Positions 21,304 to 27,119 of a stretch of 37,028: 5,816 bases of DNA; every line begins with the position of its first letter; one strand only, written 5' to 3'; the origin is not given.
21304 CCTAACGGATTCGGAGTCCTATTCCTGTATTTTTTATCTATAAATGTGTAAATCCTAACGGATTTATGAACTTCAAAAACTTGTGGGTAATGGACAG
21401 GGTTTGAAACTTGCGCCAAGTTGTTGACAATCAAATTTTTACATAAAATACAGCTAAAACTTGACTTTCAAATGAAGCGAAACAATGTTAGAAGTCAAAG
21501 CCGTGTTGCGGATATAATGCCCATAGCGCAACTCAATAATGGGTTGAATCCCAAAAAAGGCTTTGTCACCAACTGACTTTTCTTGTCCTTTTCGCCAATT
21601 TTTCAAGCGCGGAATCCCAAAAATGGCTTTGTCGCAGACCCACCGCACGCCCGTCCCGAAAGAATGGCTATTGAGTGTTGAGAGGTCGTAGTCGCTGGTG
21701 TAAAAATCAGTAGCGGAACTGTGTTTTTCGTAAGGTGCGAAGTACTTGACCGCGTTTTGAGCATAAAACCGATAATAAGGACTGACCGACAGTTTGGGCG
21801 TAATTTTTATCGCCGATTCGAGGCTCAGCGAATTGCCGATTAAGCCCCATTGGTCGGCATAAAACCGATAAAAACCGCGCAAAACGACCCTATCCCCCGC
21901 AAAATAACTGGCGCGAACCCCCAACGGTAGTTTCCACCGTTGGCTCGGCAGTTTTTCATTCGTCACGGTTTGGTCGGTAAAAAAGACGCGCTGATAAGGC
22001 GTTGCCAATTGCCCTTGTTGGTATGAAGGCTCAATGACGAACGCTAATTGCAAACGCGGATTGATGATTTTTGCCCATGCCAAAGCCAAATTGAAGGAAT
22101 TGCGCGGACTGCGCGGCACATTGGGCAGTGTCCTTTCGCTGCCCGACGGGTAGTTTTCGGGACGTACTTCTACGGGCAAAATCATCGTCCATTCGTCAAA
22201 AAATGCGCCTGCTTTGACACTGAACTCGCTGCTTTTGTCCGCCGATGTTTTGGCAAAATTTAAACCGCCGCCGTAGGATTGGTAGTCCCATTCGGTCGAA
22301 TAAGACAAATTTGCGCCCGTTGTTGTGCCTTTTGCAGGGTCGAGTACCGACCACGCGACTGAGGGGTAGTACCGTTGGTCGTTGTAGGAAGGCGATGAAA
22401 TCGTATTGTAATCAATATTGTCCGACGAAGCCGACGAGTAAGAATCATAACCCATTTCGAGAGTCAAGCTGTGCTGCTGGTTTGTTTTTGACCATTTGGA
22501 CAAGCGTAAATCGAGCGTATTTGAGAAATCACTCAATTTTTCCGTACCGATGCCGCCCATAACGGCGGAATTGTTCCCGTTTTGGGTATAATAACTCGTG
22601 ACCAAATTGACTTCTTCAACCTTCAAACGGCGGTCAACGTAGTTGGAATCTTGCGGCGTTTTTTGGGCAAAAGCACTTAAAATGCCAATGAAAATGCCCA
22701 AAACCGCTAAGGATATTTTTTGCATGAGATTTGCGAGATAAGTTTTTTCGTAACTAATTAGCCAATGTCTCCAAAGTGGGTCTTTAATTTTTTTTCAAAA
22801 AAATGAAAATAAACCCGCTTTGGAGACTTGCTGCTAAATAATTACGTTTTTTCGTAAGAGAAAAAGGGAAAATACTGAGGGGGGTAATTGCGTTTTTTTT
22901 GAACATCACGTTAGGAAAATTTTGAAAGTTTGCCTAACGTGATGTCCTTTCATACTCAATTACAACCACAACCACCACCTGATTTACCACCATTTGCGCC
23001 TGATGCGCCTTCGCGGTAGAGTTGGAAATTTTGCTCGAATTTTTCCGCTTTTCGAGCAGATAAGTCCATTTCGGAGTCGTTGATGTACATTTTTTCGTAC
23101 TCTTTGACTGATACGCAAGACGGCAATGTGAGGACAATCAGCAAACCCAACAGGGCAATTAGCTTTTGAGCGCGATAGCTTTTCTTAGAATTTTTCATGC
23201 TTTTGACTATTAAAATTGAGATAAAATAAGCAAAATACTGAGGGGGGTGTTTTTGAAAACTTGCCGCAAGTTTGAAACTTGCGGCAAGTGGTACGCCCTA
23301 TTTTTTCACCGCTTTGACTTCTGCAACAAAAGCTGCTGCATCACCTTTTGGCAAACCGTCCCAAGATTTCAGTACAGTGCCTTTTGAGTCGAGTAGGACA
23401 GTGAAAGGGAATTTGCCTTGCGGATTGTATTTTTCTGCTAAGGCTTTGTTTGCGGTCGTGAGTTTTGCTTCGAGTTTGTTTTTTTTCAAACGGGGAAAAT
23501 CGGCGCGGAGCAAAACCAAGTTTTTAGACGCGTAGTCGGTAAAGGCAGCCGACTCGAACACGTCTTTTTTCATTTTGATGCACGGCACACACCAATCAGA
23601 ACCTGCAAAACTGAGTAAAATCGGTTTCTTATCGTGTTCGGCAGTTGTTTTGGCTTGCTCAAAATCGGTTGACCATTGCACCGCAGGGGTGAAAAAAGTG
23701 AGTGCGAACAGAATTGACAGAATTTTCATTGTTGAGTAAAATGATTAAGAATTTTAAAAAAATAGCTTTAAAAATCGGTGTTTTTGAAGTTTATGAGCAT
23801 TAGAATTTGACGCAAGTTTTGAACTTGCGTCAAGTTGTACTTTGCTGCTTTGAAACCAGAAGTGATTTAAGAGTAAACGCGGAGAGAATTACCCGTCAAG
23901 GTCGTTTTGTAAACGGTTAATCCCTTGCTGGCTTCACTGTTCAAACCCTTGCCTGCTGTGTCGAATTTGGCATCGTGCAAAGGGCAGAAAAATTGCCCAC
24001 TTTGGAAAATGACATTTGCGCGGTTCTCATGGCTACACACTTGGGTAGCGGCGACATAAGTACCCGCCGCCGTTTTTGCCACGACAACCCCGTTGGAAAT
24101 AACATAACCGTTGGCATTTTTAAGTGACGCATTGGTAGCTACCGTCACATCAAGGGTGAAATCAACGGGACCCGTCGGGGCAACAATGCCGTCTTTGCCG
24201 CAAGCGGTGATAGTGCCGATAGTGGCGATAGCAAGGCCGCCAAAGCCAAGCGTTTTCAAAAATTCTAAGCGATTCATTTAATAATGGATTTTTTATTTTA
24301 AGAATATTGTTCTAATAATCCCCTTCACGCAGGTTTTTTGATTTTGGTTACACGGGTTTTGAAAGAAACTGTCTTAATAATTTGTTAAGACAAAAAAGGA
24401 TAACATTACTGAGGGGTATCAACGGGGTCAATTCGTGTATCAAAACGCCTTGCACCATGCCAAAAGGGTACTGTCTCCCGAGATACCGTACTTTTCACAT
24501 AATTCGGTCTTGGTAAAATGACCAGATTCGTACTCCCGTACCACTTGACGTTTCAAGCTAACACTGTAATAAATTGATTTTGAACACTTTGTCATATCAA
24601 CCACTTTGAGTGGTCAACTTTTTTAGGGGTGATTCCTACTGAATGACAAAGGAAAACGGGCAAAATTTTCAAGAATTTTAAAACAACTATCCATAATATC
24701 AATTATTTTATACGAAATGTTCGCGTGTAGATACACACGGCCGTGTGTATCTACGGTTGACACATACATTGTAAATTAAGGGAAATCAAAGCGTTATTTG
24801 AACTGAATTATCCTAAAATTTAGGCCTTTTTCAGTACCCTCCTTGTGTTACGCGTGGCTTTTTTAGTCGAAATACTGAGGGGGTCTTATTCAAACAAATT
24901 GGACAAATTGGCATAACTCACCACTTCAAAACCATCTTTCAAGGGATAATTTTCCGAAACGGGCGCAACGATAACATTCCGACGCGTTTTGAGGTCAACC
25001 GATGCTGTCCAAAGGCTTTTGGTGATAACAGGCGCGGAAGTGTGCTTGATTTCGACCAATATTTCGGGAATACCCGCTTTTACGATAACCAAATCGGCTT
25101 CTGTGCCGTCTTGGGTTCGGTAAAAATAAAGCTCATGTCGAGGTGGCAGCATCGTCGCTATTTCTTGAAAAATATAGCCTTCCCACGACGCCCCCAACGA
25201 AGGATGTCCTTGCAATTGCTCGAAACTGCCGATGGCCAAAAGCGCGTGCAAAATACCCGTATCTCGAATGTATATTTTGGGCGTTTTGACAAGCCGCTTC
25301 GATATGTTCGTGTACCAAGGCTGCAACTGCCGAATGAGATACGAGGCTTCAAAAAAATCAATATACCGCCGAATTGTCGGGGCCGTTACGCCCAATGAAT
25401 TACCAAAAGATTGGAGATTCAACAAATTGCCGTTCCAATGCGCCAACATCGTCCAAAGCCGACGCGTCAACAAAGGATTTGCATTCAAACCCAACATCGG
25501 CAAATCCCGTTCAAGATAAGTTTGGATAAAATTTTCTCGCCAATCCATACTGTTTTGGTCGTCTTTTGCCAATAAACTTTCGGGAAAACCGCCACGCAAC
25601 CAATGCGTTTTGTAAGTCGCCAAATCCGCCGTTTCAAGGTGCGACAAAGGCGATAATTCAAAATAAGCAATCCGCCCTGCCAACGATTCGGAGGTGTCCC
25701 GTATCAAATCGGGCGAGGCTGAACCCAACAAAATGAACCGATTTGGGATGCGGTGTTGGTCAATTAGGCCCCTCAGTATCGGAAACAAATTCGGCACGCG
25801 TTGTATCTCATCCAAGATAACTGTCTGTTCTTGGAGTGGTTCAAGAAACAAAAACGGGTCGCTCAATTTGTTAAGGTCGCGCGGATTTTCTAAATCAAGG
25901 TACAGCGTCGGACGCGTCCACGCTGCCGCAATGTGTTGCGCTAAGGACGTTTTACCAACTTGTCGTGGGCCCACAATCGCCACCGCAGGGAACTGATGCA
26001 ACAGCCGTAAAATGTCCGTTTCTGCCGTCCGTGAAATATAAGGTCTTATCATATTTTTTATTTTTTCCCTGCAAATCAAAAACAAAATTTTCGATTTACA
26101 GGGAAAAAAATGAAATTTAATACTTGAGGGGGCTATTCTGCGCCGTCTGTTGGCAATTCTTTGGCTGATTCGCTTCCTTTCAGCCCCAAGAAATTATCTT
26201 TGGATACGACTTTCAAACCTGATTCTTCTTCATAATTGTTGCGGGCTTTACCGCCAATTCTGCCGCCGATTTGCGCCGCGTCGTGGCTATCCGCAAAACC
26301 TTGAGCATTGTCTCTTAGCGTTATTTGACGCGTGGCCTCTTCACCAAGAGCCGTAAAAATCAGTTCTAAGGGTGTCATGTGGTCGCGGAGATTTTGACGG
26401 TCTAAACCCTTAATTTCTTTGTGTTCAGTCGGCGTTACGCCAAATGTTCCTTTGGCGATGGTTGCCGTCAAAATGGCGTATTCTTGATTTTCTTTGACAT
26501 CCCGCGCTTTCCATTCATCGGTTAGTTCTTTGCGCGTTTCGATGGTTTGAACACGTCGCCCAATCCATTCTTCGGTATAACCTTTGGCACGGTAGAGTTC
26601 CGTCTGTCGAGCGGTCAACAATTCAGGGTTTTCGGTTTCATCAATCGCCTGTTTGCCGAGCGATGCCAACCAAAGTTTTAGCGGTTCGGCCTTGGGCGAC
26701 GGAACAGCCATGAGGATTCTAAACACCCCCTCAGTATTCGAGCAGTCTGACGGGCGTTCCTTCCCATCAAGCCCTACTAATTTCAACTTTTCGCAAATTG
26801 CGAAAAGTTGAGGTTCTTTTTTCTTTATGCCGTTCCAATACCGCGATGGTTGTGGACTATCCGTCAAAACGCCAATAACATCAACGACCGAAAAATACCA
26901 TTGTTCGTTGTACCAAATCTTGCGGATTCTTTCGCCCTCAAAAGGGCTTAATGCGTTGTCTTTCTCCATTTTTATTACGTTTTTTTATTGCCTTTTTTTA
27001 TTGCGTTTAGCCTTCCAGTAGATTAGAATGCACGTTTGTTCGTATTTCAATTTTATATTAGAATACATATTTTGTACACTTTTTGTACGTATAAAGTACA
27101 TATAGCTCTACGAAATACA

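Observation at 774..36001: Hyper-abundant oriented oligomer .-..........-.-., about one per kb on both strands: candidate DNA-uptake-type genomic signature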

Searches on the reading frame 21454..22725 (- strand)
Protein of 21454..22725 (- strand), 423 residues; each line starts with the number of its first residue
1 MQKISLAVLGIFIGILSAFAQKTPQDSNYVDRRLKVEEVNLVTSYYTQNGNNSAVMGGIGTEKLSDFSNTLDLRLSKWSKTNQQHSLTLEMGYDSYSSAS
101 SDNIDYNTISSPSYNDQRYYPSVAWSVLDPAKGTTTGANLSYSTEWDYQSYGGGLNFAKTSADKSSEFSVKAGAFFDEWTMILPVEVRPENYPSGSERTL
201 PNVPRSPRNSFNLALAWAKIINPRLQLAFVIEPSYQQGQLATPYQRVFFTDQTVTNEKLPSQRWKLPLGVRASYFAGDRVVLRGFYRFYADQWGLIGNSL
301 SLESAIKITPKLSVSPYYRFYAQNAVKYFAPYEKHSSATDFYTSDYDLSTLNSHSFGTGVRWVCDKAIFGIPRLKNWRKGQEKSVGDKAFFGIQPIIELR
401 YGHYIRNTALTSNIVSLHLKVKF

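Call 6: search_protein_families(library=pfam, proteins=[window:21454-22725:-])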
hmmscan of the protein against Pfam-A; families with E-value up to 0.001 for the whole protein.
window:21454-22725:- (423 aa): 1 family
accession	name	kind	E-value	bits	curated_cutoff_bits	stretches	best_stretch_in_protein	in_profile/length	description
PF12094.14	DUF3570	-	3.4e-21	76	25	1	103-361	101-378/427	Protein of unknown function (DUF3570)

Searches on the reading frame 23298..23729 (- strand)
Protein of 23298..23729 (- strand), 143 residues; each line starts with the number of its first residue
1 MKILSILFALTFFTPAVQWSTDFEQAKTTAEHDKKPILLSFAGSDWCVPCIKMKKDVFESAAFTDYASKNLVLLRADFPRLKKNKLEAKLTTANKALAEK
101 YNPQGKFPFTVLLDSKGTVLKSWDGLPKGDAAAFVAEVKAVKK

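Call 6: search_protein_families(library=pfam, proteins=[window:23298-23729:-])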
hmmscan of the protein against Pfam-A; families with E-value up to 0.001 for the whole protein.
window:23298-23729:- (143 aa): 4 families
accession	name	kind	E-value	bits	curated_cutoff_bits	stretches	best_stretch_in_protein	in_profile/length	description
PF13899.12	Thioredoxin_7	-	6.3e-14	52.3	27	1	18-114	1-82/83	Thioredoxin-like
PF13098.12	Thioredoxin_2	-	2.6e-09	37.8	27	1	30-125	1-93/104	Thioredoxin-like domain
PF03190.21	Thioredox_DsbH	-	1.8e-07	31.7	27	1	15-122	18-118/163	Protein of unknown function, DUF255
PF00578.27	AhpC-TSA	-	4e-05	24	26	1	27-126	18-101/124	AhpC/TSA family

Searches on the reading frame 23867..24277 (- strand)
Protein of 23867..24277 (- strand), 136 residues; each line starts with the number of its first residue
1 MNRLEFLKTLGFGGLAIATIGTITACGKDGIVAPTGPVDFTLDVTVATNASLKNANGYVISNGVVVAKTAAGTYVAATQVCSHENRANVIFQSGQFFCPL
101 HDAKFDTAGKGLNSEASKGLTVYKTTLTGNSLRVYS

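Call 6: search_protein_families(library=pfam, proteins=[window:23867-24277:-])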
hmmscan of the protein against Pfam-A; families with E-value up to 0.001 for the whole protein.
window:23867-24277:- (136 aa): 1 family
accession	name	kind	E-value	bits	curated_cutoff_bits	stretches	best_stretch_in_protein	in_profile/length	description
PF00355.32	Rieske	-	3.8e-08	33.6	20.3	1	56-123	18-87/88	Rieske [2Fe-2S] domain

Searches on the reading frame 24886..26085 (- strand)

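Call 6: search_protein_families(library=pfam, proteins=[window:24886-26085:-])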
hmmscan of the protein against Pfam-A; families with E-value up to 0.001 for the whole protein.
window:24886-26085:- (399 aa): 4 families
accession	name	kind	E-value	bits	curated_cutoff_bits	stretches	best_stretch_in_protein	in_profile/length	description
PF13635.12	DUF4143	-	8.3e-44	149.6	28.1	1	192-348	1-159/160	Domain of unknown function (DUF4143)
PF13173.12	AAA_14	-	2.6e-27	95.8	27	1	33-151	3-127/129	AAA domain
PF05729.18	NACHT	-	0.00067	20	26.7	0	35-63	3-31/167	NACHT domain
PF20720.3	nSTAND3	-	0.00072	19.7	27.2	0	18-76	3-62/155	Novel STAND NTPase 3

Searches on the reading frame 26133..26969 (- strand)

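Call 6: search_protein_families(library=pfam, proteins=[window:26133-26969:-])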
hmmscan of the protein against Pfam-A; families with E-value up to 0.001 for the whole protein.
window:26133-26969:- (278 aa): 1 family
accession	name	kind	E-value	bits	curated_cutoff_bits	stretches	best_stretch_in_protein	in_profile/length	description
PF02498.22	Bro-N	-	6.4e-07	30.3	25.6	1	15-102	2-91/96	BRO family, N-terminal domain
